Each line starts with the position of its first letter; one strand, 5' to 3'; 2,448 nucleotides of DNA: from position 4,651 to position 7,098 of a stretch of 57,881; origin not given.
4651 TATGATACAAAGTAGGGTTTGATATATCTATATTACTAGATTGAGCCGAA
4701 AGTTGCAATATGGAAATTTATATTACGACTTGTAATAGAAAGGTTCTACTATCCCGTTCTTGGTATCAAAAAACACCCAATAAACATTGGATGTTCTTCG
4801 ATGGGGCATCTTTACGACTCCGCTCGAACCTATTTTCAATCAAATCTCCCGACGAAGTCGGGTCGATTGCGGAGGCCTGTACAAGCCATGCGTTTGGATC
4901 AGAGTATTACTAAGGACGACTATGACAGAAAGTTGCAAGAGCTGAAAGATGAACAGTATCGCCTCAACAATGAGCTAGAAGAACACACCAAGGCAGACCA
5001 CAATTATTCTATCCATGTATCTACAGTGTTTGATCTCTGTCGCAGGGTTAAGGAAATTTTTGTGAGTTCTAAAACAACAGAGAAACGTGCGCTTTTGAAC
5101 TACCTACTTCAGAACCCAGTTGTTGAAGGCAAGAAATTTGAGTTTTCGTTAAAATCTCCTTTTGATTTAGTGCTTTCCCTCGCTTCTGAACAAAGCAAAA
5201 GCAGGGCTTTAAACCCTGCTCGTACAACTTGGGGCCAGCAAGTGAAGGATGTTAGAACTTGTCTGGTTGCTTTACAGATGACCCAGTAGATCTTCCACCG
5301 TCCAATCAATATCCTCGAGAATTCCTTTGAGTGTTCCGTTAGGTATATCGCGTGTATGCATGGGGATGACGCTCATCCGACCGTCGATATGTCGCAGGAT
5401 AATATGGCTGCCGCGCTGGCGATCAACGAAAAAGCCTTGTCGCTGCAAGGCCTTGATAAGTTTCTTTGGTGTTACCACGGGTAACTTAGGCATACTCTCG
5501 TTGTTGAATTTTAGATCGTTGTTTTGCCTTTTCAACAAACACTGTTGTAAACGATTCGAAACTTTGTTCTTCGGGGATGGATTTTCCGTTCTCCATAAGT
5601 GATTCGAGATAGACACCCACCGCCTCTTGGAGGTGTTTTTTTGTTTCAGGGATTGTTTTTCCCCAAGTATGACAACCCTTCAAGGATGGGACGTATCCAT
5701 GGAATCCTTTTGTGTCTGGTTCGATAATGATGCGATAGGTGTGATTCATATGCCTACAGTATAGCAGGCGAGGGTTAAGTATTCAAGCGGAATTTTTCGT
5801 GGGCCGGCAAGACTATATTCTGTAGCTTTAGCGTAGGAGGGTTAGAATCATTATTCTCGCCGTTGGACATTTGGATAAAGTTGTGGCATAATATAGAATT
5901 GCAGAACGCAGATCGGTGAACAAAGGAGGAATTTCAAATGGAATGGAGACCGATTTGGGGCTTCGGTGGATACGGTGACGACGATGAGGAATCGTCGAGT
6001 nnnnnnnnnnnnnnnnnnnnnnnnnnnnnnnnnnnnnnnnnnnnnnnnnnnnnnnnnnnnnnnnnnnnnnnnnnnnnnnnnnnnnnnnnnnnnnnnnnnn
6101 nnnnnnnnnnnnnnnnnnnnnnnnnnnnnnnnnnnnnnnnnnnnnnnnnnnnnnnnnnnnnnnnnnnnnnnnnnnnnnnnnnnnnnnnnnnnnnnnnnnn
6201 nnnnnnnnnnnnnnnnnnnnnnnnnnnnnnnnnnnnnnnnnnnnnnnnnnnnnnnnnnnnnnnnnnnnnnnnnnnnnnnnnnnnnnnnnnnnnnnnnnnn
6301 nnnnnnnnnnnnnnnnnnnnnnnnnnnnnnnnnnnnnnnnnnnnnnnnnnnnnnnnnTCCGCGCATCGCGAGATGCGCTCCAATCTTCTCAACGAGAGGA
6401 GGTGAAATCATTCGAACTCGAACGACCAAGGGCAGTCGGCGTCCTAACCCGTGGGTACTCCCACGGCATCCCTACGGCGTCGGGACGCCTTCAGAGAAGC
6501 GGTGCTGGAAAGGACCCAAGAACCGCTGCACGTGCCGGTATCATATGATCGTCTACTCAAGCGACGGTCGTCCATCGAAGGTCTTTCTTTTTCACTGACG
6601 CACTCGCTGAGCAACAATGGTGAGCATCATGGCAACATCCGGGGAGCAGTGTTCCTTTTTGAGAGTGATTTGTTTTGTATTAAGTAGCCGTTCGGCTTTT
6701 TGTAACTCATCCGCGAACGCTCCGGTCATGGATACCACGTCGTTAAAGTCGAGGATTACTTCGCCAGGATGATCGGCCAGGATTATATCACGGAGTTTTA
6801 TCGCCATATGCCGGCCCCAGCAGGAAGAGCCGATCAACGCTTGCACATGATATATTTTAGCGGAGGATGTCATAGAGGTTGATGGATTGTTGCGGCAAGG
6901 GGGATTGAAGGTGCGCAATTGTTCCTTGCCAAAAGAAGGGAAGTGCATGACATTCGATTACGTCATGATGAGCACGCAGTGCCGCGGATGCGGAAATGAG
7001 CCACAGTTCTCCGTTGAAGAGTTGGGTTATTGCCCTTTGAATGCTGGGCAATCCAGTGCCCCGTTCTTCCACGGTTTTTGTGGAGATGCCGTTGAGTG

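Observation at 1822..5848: Six same-orientation junction repeats partition a low-GC array of TA/Fic modules (integron-like or serial-integration platform with non-canonical sites)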

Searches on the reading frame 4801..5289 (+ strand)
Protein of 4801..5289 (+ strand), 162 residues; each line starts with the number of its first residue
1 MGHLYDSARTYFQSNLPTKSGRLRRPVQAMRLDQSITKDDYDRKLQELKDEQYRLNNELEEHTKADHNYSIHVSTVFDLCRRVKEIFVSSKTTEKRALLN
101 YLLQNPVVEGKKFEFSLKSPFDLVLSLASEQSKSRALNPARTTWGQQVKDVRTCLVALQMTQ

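Call 9: search_protein_families(library=pfam, proteins=[window:4801-5289:+], max_evalue=0.01)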
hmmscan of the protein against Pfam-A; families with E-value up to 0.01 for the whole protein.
window:4801-5289:+ (162 aa): 1 family
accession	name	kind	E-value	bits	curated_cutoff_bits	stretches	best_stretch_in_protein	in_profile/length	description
PF25476.1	Ribosomal_L19e_C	-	0.0099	16.5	25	0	18-65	42-89/91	Ribosomal protein L19e, C-terminal domain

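Call 10: search_protein_families(library=ncbifam, proteins=[window:4801-5289:+], max_evalue=0.01)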
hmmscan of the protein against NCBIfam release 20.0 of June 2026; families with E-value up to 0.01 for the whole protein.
window:4801-5289:+ (162 aa): 0 families

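Call 20: find_homologous_proteins(query=window:4888-5289:+, max_evalue=0.001)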
Query window:4888-5289:+ (133 aa): 23 proteins with E <= 0.001 among 48 candidates.
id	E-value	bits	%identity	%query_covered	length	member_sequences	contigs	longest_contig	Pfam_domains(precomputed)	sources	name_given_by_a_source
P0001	4.9e-79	280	99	98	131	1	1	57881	-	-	-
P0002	4.1e-49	184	93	71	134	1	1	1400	-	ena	-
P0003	2.5e-35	139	59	88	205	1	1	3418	-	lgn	-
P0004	3.8e-34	135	69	72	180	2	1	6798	-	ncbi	ncbi:MAG: hypothetical protein G01um101491_27, partial [Parcubacteria group bacterium Gr01-1014_91]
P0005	5.6e-33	131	62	73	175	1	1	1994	-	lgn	-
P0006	1.5e-32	130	67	71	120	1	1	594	-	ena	-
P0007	1.3e-31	127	63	71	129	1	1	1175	-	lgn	-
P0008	8.1e-30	121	56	81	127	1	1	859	-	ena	-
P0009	1.1e-29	121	63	71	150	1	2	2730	-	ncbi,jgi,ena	-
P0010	1.2e-29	121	89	53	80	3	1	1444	-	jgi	-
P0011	1.2e-29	121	54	91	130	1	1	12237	-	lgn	-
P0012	2.2e-29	120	63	74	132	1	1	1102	-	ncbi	-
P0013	3.0e-29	119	63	74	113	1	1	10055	-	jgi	jgi:hypothetical protein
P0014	1.4e-28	117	57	80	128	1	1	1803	-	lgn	-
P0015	1.0e-27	115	54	92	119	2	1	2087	-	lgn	-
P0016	2.9e-27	113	58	71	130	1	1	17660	-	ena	-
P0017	5.2e-27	112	63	71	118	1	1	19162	-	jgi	jgi:hypothetical protein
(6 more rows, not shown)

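Call 23: find_encoding_contigs(protein=P0017, flank=10000, max_places=4)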
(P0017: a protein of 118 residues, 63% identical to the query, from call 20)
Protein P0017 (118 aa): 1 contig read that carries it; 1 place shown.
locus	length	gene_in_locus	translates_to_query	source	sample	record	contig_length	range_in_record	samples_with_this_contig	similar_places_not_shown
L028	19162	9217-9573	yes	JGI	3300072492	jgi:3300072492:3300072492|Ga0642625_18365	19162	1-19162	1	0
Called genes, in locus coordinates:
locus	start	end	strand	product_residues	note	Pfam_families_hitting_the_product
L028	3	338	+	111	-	?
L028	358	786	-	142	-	-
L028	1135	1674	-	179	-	PF13365:Trypsin_2 (weak)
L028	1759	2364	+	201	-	PF13023:HD_3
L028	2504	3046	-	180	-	-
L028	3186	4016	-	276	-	-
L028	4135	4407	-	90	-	PF05901:Excalibur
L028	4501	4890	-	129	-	PF00903:Glyoxalase (weak)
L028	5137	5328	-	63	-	-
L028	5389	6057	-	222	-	-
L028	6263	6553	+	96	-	-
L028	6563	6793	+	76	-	PF07927:HicA_toxin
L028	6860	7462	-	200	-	PF00702:Hydrolase (faint), PF13419:HAD_2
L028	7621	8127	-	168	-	-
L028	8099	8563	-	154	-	-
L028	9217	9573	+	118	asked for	-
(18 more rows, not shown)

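Call 24: find_encoding_contigs(protein=P0016, flank=10000, max_places=4)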
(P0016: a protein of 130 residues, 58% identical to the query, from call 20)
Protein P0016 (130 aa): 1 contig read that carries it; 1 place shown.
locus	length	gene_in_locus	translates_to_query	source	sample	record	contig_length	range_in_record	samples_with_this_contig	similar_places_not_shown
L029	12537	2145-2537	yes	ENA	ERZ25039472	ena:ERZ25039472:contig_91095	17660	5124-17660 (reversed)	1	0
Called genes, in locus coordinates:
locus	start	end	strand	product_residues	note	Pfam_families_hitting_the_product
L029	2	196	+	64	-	?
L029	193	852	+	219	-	PF00574:CLP_protease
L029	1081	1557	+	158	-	-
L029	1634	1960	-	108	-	-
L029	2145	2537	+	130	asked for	-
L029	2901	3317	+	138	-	PF01161:PBP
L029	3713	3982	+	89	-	-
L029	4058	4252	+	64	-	-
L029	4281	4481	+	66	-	-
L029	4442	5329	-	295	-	PF00551:Formyl_trans_N, PF02911:Formyl_trans_C (faint)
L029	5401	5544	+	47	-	-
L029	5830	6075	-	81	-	-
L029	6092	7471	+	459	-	PF07719:TPR_2 (faint), PF13428:TPR_14 (faint), PF13431:TPR_17 (faint), PF13432:TPR_16 (faint), PF14559:TPR_19 (faint)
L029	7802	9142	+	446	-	PF25145:NfeD1b_N, PF24961:NfeD_membrane, PF01957:NfeD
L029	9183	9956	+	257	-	PF01145:Band_7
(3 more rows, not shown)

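Call 25: find_encoding_contigs(protein=P0011, flank=10000, max_places=4)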
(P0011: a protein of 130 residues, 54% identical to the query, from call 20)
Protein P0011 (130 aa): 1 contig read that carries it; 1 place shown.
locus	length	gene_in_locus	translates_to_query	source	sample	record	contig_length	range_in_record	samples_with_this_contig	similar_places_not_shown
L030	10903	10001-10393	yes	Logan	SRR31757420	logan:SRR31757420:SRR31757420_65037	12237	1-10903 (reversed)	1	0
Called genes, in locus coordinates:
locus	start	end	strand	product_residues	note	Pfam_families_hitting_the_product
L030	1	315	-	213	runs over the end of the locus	PF00990:GGDEF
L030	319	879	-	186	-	PF04011:LemA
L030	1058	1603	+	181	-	-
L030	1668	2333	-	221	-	PF01569:PAP2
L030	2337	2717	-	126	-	PF07681:DoxX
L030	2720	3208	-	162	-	PF00173:Cyt-b5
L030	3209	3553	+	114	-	-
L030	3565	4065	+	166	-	PF07963:N_methyl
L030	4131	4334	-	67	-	-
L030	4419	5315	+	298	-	-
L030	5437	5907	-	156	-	-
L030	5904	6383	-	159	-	PF03073:TspO_MBR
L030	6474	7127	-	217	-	PF03575:Peptidase_S51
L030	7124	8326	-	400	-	PF00202:Aminotran_3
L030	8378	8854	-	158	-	PF03073:TspO_MBR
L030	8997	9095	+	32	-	-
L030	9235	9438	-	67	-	-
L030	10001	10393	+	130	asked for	-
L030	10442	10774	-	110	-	-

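Call 29: find_related_loci(query=A1, collection=metagenome_contigs, flank=8000)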
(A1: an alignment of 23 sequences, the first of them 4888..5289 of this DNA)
Query A1 (133 aa) in metagenome_contigs; peptide patterns used: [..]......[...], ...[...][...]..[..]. (x = any residue, [..] = any of these).
466 stretches matched a pattern; 253 encode a relative of the query (tblastn E <= 1e-3); the best 80 are kept; 80 distinct loci.
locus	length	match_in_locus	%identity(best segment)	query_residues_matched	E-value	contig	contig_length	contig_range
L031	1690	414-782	89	6-128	4e-75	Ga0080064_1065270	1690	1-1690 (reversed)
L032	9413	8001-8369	89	6-128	5e-72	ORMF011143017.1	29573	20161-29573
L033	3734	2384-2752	61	1-122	2e-44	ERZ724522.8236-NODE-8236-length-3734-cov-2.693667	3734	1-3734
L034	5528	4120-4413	69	3-100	6e-44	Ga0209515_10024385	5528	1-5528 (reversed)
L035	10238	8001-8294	67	3-100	2e-43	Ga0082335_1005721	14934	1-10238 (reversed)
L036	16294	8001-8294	66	3-100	2e-42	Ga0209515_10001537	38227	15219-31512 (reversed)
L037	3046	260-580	62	3-109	1e-42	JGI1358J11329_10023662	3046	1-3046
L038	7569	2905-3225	64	1-107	1e-42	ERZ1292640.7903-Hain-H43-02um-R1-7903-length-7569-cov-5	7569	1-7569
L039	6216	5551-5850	67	1-100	3e-42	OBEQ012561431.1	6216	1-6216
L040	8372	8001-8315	62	3-115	1e-41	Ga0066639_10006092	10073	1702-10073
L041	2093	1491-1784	66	1-98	6e-42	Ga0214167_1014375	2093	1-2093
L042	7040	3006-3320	62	3-115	1e-41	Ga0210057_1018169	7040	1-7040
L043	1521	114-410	67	1-99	2e-42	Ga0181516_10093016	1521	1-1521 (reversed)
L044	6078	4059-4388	61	4-113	7e-41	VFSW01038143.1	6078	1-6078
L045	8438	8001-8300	67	1-100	2e-40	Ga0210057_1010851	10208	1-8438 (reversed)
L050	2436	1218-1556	55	7-127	1e-39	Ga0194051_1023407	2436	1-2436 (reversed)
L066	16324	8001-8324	55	7-125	3e-37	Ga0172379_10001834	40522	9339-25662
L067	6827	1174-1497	55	7-125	1e-37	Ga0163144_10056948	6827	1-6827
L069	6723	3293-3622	55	3-121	9e-37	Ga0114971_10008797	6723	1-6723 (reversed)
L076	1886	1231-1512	64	6-99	2e-36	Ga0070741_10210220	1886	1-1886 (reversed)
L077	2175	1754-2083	58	3-110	3e-36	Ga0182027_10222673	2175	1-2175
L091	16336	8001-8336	56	2-113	8e-35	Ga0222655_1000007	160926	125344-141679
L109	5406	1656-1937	62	7-100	1e-32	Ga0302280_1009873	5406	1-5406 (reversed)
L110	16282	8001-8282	62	7-100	9e-33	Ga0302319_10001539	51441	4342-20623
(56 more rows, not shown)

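Call 40: search_protein_families(library=pfam, proteins=[L032:7567-8043:+, L050:670-1257:+, L066:7570-8061:+, L069:3060-3344:+, L067:479-1153:+, L110:6868-7767:+, L091:6466-7269:+, L076:752-1132:+, L040:7367-7816:-, L030:9130-9507:+], max_evalue=0.01)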
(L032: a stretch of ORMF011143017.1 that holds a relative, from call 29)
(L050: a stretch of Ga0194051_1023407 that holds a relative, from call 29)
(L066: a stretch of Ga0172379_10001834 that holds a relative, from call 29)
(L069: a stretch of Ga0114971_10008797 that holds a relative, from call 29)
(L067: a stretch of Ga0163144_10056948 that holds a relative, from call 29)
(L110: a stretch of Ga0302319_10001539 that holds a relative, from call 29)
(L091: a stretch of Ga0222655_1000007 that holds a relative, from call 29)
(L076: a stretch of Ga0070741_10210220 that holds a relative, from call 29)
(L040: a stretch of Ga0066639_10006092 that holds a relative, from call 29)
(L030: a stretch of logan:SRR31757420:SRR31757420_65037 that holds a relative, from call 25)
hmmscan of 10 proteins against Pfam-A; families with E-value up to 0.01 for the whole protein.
L032:7567-8043:+ (158 aa): 0 families

L050:670-1257:+ (195 aa): 0 families

L066:7570-8061:+ (163 aa): 1 family
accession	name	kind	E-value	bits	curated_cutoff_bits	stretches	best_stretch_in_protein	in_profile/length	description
PF02037.33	SAP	-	0.0044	17.1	23.9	0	112-127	19-34/37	SAP domain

L069:3060-3344:+ (94 aa): 0 families

L067:479-1153:+ (224 aa): 1 family
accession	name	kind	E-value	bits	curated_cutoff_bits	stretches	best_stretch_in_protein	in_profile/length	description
PF21254.3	AGA-YXIM_GBD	-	0.002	18.5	27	1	73-212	2-127/138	Beta-agarase/YXIM esterase-like, galactose-binding domain-like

L110:6868-7767:+ (299 aa): 0 families

L091:6466-7269:+ (267 aa): 3 families
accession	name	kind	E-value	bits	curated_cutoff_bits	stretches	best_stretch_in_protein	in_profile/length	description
PF10026.15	DUF2268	-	5.2e-31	108.1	23.6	1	76-267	2-195/195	Predicted Zn-dependent protease (DUF2268)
PF16889.11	Hepar_II_III_N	-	0.0049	16.7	22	1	124-167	166-209/340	Heparinase II/III N-terminus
PF25594.1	GldB_lipo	-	0.0055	16.8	27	0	206-267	234-303/309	Gliding motility protein GldB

L076:752-1132:+ (126 aa): 0 families

L040:7367-7816:- (149 aa): 1 family
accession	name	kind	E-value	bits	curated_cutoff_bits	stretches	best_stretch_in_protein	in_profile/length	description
PF04138.20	GtrA_DPMS_TM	-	4.2e-18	66.1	26.1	1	30-146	1-117/117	GtrA/DPMS, transmembrane domain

L030:9130-9507:+ (125 aa): 0 families

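Call 45: find_encoding_contigs(protein=P0002, flank=5000, max_places=4)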
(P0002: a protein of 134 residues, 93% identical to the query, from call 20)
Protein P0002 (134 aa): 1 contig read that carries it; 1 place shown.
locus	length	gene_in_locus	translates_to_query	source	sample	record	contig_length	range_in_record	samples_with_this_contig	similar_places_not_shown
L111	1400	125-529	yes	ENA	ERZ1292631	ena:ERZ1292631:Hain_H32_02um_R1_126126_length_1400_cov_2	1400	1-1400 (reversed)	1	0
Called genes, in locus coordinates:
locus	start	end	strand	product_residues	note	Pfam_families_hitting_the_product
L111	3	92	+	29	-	?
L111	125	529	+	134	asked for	-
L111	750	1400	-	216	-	?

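Call 66: search_protein_families(library=padloc, proteins=[window:4888-5289:+], max_evalue=0.01)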
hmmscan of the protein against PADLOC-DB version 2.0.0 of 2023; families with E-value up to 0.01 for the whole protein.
window:4888-5289:+ (133 aa): 0 families

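Call 67: search_protein_families(library=pfam, proteins=[L077:554-2089:+, L091:8348-9079:-, L091:9099-9647:-, L091:9657-10208:-, L091:10337-10663:-, L091:10772-11356:-, L109:2094-2606:-, L109:3822-4412:-], max_evalue=0.001)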
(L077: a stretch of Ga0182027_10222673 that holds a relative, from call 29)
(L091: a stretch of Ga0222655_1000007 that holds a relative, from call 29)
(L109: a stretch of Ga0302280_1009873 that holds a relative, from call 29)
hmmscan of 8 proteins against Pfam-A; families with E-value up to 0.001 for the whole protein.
L077:554-2089:+ (511 aa): 3 families
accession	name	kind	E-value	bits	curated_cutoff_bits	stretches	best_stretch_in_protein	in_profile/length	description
PF00239.26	Resolvase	-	1.3e-18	67.9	23.3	1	10-163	1-145/145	Resolvase, N terminal domain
PF07508.19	Recombinase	-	4.5e-11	43.3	21.1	1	187-275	1-101/102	Recombinase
PF13408.12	Zn_ribbon_recom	-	4.3e-08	33.9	25.3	1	289-346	1-57/58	Recombinase zinc beta ribbon domain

L091:8348-9079:- (243 aa): 1 family
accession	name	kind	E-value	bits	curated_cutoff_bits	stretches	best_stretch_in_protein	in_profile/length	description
PF03575.23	Peptidase_S51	-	1e-11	45.4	23.9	1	82-206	57-172/206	Peptidase family S51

L091:9099-9647:- (182 aa): 0 families

L091:9657-10208:- (183 aa): 1 family
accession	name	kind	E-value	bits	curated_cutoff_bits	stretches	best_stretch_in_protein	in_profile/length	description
PF00293.34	NUDIX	-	2.9e-07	31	21.1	1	26-137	2-118/134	NUDIX domain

L091:10337-10663:- (108 aa): 0 families

L091:10772-11356:- (194 aa): 6 families
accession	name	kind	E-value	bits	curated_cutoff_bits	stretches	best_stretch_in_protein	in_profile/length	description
PF13671.12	AAA_33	-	1.1e-14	55.4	27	1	28-150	1-126/143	AAA domain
PF06414.18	Zeta_toxin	-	1.2e-08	35.1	22.3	1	22-145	13-150/199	Zeta toxin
PF07931.18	CPT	-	3e-06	27.6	22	1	28-142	3-128/172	Chloramphenicol phosphotransferase-like protein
PF13238.12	AAA_18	-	1.9e-05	25.5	29.4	1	29-153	1-122/128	AAA domain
PF03215.21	Rad17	-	0.0003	21.2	23.8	1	23-82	43-101/186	Rad17 P-loop domain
PF00005.33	ABC_tran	-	0.00076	20.5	25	1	25-74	10-52/137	ABC transporter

L109:2094-2606:- (170 aa): 0 families

L109:3822-4412:- (196 aa): 0 families

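Call 76: find_related_loci(query=A1, collection=viral_contigs, flank=10000)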
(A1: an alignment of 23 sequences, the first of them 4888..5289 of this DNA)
Query A1 (133 aa) in viral_contigs; peptide patterns used: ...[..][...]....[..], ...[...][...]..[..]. (x = any residue, [..] = any of these).
170 stretches matched a pattern; 1 encode a relative of the query (tblastn E <= 1e-3); 1 distinct loci.
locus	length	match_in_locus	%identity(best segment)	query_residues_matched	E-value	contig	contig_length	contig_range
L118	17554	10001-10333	51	7-116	3e-34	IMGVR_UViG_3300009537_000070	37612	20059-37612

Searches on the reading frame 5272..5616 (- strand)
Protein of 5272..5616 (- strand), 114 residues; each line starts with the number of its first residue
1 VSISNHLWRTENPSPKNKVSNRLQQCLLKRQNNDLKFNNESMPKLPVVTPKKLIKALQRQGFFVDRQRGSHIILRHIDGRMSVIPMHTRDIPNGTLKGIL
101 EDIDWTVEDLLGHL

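Call 9: search_protein_families(library=pfam, proteins=[window:5272-5616:-], max_evalue=0.01)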
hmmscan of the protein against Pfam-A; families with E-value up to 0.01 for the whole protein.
window:5272-5616:- (114 aa): 1 family
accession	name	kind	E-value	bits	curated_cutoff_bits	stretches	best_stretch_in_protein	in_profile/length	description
PF07927.17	HicA_toxin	-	1.6e-16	60.6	27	1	51-104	2-57/58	HicA toxin of bacterial toxin-antitoxin,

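Call 10: search_protein_families(library=ncbifam, proteins=[window:5272-5616:-], max_evalue=0.01)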
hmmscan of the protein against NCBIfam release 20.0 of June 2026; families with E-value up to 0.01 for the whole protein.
window:5272-5616:- (114 aa): 0 families

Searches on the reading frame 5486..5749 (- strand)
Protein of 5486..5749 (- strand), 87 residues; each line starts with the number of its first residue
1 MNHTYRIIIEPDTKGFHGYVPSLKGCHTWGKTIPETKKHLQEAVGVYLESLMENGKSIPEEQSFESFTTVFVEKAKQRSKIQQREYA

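Call 9: search_protein_families(library=pfam, proteins=[window:5486-5749:-], max_evalue=0.01)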
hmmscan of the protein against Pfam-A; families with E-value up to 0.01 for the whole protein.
window:5486-5749:- (87 aa): 2 families
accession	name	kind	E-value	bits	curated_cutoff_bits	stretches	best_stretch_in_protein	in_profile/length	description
PF15919.11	HicB_lk_antitox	-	3.5e-10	40.5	27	1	5-67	1-64/123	HicB_like antitoxin of bacterial toxin-antitoxin system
PF21748.3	UPF0150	-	3e-05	24.3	27.3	1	11-59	16-64/64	UPF0150-like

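Call 10: search_protein_families(library=ncbifam, proteins=[window:5486-5749:-], max_evalue=0.01)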
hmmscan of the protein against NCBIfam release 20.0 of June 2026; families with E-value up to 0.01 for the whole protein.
window:5486-5749:- (87 aa): 0 families

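Call 46: find_encoding_contigs(protein=window:5486-5749:-, flank=5000, max_places=6)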
Protein window:5486-5749:- (87 aa): 1 contig read that carries it; 1 place shown.
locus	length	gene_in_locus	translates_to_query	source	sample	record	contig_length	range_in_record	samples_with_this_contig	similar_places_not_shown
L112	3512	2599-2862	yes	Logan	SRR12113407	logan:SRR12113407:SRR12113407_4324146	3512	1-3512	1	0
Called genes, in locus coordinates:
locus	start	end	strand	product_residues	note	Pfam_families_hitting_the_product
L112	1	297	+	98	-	?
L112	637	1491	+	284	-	PF02518:HATPase_c (weak)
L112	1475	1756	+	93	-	-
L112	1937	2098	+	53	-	-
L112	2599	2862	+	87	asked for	PF15919:HicB_lk_antitox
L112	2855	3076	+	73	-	PF07927:HicA_toxin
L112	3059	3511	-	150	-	?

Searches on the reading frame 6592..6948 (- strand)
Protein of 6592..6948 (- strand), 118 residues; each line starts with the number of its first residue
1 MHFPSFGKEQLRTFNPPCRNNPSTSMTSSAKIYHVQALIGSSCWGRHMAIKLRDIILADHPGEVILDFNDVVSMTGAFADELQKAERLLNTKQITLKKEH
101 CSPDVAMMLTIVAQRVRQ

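Call 9: search_protein_families(library=pfam, proteins=[window:6592-6948:-], max_evalue=0.01)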
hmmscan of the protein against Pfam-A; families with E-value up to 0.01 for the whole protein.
window:6592-6948:- (118 aa): 1 family
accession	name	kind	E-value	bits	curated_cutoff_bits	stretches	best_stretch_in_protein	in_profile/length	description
PF14213.11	DUF4325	-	7.6e-05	22.8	23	1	49-82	2-37/64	STAS-like domain of unknown function (DUF4325)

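Call 66: search_protein_families(library=padloc, proteins=[window:6592-6948:-], max_evalue=0.01)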
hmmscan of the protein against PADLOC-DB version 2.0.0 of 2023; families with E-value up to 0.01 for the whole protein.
window:6592-6948:- (118 aa): 0 families
